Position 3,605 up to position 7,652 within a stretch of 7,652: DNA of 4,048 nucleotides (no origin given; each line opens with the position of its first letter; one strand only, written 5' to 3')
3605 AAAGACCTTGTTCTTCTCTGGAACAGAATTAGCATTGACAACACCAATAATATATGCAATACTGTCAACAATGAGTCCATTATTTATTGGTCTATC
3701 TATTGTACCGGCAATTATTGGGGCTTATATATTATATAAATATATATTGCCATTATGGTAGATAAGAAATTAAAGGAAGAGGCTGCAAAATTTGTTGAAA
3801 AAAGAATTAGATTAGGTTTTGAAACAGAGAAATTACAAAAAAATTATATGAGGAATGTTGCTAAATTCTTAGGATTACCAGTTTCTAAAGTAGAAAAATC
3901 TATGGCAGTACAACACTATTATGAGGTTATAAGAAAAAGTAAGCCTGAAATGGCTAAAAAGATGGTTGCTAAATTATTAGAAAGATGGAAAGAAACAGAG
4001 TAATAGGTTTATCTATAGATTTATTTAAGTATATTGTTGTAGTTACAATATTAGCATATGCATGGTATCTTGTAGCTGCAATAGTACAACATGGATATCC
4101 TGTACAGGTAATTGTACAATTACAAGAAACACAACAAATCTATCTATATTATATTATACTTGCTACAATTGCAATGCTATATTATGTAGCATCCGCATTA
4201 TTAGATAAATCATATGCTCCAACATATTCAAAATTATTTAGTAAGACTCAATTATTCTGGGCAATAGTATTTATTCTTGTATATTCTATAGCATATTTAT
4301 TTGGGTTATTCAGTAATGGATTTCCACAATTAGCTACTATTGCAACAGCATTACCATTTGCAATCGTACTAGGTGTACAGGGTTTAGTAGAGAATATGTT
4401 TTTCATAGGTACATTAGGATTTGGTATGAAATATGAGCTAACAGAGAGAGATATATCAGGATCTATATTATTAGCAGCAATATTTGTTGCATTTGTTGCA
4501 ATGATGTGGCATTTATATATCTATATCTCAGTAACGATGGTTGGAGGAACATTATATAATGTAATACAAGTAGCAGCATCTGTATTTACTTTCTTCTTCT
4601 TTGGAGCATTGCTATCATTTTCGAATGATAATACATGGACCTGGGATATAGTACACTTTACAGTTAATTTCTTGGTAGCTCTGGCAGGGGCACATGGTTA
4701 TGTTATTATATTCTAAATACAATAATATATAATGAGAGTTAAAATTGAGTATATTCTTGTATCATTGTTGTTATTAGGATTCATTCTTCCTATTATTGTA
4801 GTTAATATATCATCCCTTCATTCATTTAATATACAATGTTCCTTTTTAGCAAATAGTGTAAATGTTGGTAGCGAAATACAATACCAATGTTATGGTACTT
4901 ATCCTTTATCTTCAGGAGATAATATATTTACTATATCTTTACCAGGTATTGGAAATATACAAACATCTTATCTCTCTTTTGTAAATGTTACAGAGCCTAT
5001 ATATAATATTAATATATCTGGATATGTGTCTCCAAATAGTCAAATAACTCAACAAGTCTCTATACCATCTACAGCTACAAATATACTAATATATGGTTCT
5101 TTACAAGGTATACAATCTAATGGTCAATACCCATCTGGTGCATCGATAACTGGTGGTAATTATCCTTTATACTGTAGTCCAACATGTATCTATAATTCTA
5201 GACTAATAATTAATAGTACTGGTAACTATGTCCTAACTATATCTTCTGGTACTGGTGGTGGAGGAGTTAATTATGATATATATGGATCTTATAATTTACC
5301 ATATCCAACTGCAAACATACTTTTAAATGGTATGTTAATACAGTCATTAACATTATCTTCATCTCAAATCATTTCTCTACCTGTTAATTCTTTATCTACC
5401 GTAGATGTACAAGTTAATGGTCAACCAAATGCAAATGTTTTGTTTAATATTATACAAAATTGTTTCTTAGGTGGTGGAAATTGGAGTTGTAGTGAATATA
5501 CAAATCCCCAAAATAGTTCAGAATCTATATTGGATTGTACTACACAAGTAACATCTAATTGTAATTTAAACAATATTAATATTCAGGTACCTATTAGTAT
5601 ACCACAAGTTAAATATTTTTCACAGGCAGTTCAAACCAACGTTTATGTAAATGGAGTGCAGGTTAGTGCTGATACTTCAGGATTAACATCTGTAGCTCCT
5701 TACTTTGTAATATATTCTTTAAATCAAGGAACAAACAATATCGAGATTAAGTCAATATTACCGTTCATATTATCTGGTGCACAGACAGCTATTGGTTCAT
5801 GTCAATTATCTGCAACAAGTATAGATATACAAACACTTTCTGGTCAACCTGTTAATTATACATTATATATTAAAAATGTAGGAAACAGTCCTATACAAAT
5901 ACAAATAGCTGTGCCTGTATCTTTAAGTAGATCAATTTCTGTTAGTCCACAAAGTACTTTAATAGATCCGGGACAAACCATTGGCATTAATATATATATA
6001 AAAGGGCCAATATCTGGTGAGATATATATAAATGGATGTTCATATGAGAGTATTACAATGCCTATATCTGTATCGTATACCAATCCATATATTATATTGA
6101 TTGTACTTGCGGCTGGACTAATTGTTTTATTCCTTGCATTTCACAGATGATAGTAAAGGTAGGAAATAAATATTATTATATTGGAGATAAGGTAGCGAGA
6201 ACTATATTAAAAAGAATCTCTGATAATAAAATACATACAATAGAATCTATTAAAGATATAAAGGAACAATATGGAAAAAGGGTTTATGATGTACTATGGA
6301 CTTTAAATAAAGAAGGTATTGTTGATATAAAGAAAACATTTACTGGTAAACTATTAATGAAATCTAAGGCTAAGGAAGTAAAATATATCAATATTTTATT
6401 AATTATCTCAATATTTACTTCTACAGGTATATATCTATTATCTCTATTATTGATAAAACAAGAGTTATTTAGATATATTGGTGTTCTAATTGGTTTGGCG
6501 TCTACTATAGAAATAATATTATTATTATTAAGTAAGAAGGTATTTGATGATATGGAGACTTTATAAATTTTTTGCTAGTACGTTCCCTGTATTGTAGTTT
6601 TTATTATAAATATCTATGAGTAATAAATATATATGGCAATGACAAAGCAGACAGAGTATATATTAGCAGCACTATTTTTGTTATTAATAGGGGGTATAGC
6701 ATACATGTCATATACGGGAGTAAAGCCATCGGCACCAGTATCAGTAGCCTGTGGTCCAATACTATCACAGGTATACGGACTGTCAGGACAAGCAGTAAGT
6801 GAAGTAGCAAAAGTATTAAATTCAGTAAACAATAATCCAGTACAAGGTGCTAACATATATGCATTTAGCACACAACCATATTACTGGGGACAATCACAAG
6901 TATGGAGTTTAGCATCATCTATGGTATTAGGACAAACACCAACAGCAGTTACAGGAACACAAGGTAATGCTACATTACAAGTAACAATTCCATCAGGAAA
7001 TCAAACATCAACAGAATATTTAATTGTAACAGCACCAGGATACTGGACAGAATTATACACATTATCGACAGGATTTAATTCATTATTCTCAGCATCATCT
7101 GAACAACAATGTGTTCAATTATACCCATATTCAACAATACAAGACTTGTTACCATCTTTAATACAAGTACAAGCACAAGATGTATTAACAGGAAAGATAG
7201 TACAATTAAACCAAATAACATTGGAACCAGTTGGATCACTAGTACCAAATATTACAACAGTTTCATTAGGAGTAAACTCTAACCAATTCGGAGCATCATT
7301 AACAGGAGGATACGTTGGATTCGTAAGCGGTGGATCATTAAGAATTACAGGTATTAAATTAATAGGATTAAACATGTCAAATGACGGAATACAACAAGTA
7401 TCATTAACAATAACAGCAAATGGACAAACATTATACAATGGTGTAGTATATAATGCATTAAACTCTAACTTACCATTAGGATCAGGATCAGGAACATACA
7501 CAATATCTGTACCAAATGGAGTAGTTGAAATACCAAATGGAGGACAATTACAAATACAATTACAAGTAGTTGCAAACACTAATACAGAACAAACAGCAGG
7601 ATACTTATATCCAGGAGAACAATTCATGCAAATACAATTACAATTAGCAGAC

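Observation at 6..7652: Uncharacterised cassette: CPBP-like protease and two small DNA-binding-like proteins among three membrane-anchored extracellular proteins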

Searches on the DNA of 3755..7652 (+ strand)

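Call 6: search_dna_similar(query=window:3755-7652:+, collection=phages, mode=distant)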
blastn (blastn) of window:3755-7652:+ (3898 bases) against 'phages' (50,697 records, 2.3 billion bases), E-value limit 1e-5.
No match.

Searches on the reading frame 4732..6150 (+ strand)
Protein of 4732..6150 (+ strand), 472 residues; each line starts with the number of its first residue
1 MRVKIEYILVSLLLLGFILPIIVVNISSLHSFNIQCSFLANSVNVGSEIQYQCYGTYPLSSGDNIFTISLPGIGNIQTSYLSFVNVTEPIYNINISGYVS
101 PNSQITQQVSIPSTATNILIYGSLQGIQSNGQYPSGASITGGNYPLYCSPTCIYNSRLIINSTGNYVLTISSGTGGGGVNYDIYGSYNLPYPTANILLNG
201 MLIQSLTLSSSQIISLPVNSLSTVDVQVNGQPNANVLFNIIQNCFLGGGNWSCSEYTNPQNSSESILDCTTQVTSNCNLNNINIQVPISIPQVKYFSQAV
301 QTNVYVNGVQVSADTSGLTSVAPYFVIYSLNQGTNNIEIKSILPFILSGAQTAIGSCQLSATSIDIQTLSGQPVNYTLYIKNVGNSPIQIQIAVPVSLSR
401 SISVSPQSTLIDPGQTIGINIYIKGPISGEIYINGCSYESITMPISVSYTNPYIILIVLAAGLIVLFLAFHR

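Call 7: search_protein_families(library=pfam, proteins=[window:4732-6150:+], max_evalue=1)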
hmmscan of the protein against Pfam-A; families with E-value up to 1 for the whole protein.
window:4732-6150:+ (472 aa): 7 families
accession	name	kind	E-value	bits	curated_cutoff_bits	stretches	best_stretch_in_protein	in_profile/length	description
PF22544.2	HYDIN_VesB_CFA65-like_Ig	-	1.8e-05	25.3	25.5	1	359-422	5-69/100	HYDIN/CFA65/VesB-like, Ig-like domain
PF22067.2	Cep192_D3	-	2.4e-05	24.8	27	1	363-422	8-66/99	Cep192 domain 3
PF22076.2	Cep192_D6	-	0.022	15.4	35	1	370-424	18-69/101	Cep192 domain 6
PF13157.11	Enas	-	0.022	15.2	22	1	192-234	56-100/112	Endospore appendages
PF14874.12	PapD-like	-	0.025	15.2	27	1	369-426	17-79/102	Flagellar-associated PapD-like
PF07715.20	Plug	-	0.085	13.8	23.9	0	169-227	36-91/107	TonB-dependent Receptor Plug Domain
PF12733.13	Cadherin-like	-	0.14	13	24.2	1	282-342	18-72/89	Cadherin-like beta sandwich domain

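Call 8: search_protein_families(library=phrogs, proteins=[window:4732-6150:+], max_evalue=1)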
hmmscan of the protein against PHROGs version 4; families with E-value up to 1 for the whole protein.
window:4732-6150:+ (472 aa): 0 families

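Call 40: find_encoding_contigs(protein=window:4732-6150:+, flank=10000, max_places=3)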
Protein window:4732-6150:+ (472 aa): no gene with exactly this product is on record in the collection.

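Call 61: search_protein_families(library=ncbifam, proteins=[window:4732-6150:+], max_evalue=1)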
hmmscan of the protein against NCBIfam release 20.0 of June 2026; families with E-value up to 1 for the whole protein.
window:4732-6150:+ (472 aa): 1 family
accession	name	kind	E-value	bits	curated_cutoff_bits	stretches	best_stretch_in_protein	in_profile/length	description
TIGR01451.2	B_ant_repeat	repeat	0.0071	16.3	24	1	370-388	10-28/53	DUF11 type repeat protein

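Call 104: search_solved_structures(query=A6, max_evalue=10, show_alignments=1)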
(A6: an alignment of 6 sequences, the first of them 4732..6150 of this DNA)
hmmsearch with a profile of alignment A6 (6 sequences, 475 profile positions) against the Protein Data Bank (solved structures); distinct sequences matched with E-value up to 10: 2.
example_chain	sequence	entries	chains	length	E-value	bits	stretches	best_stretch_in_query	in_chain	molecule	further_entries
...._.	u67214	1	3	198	0.84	11.6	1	104-149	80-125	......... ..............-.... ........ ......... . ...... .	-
6aed_A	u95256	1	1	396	2.9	9.8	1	104-149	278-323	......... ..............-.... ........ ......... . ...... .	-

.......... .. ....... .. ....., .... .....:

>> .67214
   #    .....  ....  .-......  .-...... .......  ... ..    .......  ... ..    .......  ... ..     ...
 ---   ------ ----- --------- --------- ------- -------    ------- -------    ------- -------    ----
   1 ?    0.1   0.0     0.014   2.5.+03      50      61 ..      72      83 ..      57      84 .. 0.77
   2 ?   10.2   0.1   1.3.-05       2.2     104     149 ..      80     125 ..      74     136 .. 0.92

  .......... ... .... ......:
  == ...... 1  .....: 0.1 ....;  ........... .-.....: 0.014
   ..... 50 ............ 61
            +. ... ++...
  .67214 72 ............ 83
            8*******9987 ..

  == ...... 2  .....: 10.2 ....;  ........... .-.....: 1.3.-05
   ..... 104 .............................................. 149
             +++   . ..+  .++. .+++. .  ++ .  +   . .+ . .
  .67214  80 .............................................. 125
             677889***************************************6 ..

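Call 109: search_protein_families(library=padloc, proteins=[window:4732-6150:+], max_evalue=0.1)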
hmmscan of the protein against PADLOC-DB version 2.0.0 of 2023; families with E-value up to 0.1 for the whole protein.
window:4732-6150:+ (472 aa): 0 families

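Call 117: find_related_loci(query=A6, collection=viral_contigs, flank=10000)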
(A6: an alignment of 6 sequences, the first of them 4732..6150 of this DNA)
Query A6 (472 aa) in viral_contigs; peptide patterns used: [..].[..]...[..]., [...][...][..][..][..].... (x = any residue, [..] = any of these).
74 stretches matched a pattern, but none encodes a relative of the query by tblastn (E <= 1e-3).

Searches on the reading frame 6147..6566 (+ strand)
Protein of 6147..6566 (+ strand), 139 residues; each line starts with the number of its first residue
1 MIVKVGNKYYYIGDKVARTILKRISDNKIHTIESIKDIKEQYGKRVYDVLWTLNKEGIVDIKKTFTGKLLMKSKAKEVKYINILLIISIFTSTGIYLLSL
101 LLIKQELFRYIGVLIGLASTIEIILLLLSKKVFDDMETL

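Call 7: search_protein_families(library=pfam, proteins=[window:6147-6566:+], max_evalue=1)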
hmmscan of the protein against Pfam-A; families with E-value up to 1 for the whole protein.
window:6147-6566:+ (139 aa): 1 family
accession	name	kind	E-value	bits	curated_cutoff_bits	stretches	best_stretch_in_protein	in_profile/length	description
PF20990.2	DUF2207_C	-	0.047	13.8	33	1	16-132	73-188/247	Predicted membrane protein (DUF2207) C-terminal domain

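Call 8: search_protein_families(library=phrogs, proteins=[window:6147-6566:+], max_evalue=1)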
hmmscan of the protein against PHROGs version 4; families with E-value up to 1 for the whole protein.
window:6147-6566:+ (139 aa): 1 family
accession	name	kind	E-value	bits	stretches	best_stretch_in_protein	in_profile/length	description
phrog_20063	-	unknown function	0.059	14.7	1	2-47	2-49/137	-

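Call 61: search_protein_families(library=ncbifam, proteins=[window:6147-6566:+], max_evalue=1)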
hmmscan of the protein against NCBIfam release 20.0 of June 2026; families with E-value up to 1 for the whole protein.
window:6147-6566:+ (139 aa): 1 family
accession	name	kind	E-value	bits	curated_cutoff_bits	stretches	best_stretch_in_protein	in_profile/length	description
NF041572.1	rhamnosid_Flavobac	equivalog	0.058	11.4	1800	1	14-89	341-410/946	alpha-L-rhamnosidase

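Call 88: predict_structure(protein=window:6147-6566:+)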
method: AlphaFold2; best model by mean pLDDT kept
length: 139 residues; sequences in the alignment: 1
mean_pLDDT: 65.1   pTM: 0.30
mean pLDDT of the five models: 65.1, 65.0, 58.5, 54.8, 48.8
residues with pLDDT >= 90: 15; 70-90: 31; 50-70: 60; < 50: 33
segments of 3 or more residues with pLDDT < 50: 59-90
pLDDT, mean of each block of 10 residues (from residue 1): 55 66 64 64 67 57 44 35 42 67 85 89 91 86
secondary structure, 60 per line:
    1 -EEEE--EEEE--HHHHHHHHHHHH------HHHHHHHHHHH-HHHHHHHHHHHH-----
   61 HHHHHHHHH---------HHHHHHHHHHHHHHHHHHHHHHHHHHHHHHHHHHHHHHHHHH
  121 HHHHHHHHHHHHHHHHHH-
elements in order: E2-5 E8-11 H14-25 H32-42 H44-55 H61-69 H79-138

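Call 90: fold_search(model_id=the predicted structure, library=pdb)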
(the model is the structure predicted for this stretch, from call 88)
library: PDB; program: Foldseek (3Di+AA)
matches with E <= 10: 37; with E <= 0.001: 0
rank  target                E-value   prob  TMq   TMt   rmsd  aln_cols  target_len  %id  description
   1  9pfn_E                1.8e+00  0.33  0.28  0.28   4.1        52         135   27  Structure of POU2F3 POU domains bound to coactivator OCA-T2 and DNA (2.8 angstrom resolution) (released 2025-10-01)
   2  2v4x                  2.3e+00  0.08  0.16  0.17   7.3        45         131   18  Crystal Structure of Jaagsiekte Sheep Retrovirus Capsid N-terminal domain (released 2008-11-25)
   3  2hdd_B                4.1e+00  0.16  0.28  0.59   4.2        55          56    9  ENGRAILED HOMEODOMAIN Q50K VARIANT DNA COMPLEX (released 1998-05-27)
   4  1ug2_MODEL_1_A        4.6e+00  0.08  0.24  0.33   7.4        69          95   14  Solution Structure of Mouse Hypothetical Gene (2610100B20Rik) Product Homologous to Myb DNA-binding Domain (released 2004-06-22)
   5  5wc9_E                5.3e+00  0.09  0.25  0.26   4.3        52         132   15  Human Pit-1 and 4xCATT DNA complex (released 2017-11-22)
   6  5wc9_A                5.3e+00  0.09  0.25  0.25   4.3        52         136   15  Human Pit-1 and 4xCATT DNA complex (released 2017-11-22)
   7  4qxz_A                5.3e+00  0.03  0.16  0.15  12.0        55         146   14  Crystal structure of a hypothetical protein from Staphylococcus aureus (released 2015-06-10)
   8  6a8r_A                6.0e+00  0.12  0.28  0.56   4.1        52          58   12  Crystal structure of DUX4 HD2 domain associated with ERG DNA binding site (released 2018-10-24)
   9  7q3o_E                6.0e+00  0.08  0.24  0.45   5.4        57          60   14  Structure of CDX1 bound to hydroxymethylated DNA (released 2022-11-16)
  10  3hdd_B                6.4e+00  0.12  0.28  0.58   4.2        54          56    9  ENGRAILED HOMEODOMAIN DNA COMPLEX (released 1998-11-11)
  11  7t14_A                6.4e+00  0.05  0.21  0.14   8.1        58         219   16  Hexameric SIVmac CA (released 2022-10-19)
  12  1b8i_A                6.8e+00  0.08  0.27  0.53   7.7        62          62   10  STRUCTURE OF THE HOMEOTIC UBX/EXD/DNA TERNARY COMPLEX (released 1999-04-12)
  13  9d9r_B                6.8e+00  0.08  0.28  0.50   6.7        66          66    6  X-ray structure of ALX4 homeodomain dimer bound to DNA (released 2025-04-09)
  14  9fs6_d                6.8e+00  0.08  0.28  0.46   4.0        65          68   14  Cryo-EM structure of Saccharolobus solfataricus 30S initiation complex bound to Ss-aIF2beta leaderless mRNA with h44 i (released 2025-01-15)
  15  9lpe_B                6.8e+00  0.07  0.28  0.47   9.9        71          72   10  ATPDF2 HDZIP domain complexed with DNA (released 2025-12-03)
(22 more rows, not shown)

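Call 102: search_solved_structures(query=A4, max_evalue=10, show_alignments=2)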
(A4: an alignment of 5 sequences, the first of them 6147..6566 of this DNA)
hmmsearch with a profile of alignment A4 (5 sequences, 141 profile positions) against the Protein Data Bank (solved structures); distinct sequences matched with E-value up to 10: 10.
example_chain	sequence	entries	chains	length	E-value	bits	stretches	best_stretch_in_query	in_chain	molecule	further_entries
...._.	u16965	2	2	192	0.044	17.4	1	16-88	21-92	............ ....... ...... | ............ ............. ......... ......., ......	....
1n81_A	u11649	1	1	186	0.12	16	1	8-54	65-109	plasmodium falciparum gamete antigen 27/25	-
6abt_B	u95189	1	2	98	0.2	15.3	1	19-65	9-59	PadR family transcriptional regulator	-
6abq_B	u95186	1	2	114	0.25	15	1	19-65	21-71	PadR family transcriptional regulator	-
1vp5_A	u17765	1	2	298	0.42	14.2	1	29-67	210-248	2,5-diketo-D-gluconic acid reductase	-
5d4z_A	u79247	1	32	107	0.45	14.1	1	8-85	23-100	Repressor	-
4o96_A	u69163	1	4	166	1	13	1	21-76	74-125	type III effector protein kinase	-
4lrk_A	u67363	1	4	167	1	13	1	21-76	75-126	Effector NleH2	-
5d50_A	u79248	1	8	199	1.3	12.6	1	8-85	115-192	Repressor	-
5nik_J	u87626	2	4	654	8.4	10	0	103-128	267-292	Macrolide export ATP-binding/permease protein MacB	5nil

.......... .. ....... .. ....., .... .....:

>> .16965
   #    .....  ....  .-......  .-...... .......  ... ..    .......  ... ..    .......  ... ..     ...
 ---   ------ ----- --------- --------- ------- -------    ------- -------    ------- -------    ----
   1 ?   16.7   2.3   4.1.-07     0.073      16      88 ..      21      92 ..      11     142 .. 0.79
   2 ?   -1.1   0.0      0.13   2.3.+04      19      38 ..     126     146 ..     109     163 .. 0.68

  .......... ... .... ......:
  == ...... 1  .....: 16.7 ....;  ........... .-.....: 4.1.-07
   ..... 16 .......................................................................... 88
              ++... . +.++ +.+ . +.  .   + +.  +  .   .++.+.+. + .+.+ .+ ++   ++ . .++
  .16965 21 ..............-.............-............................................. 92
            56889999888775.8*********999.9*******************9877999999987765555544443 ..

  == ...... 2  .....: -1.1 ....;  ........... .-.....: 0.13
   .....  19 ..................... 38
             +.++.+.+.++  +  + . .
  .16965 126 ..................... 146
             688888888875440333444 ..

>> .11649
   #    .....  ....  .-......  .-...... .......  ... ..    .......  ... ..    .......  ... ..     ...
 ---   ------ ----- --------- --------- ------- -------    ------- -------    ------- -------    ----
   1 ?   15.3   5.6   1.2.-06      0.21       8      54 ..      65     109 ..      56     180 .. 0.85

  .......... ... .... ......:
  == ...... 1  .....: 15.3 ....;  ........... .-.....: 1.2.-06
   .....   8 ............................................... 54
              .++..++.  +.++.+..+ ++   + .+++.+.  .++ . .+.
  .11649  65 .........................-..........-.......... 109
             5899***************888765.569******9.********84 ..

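Call 109: search_protein_families(library=padloc, proteins=[window:6147-6566:+], max_evalue=0.1)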
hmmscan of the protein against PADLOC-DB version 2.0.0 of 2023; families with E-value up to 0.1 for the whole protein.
window:6147-6566:+ (139 aa): 0 families
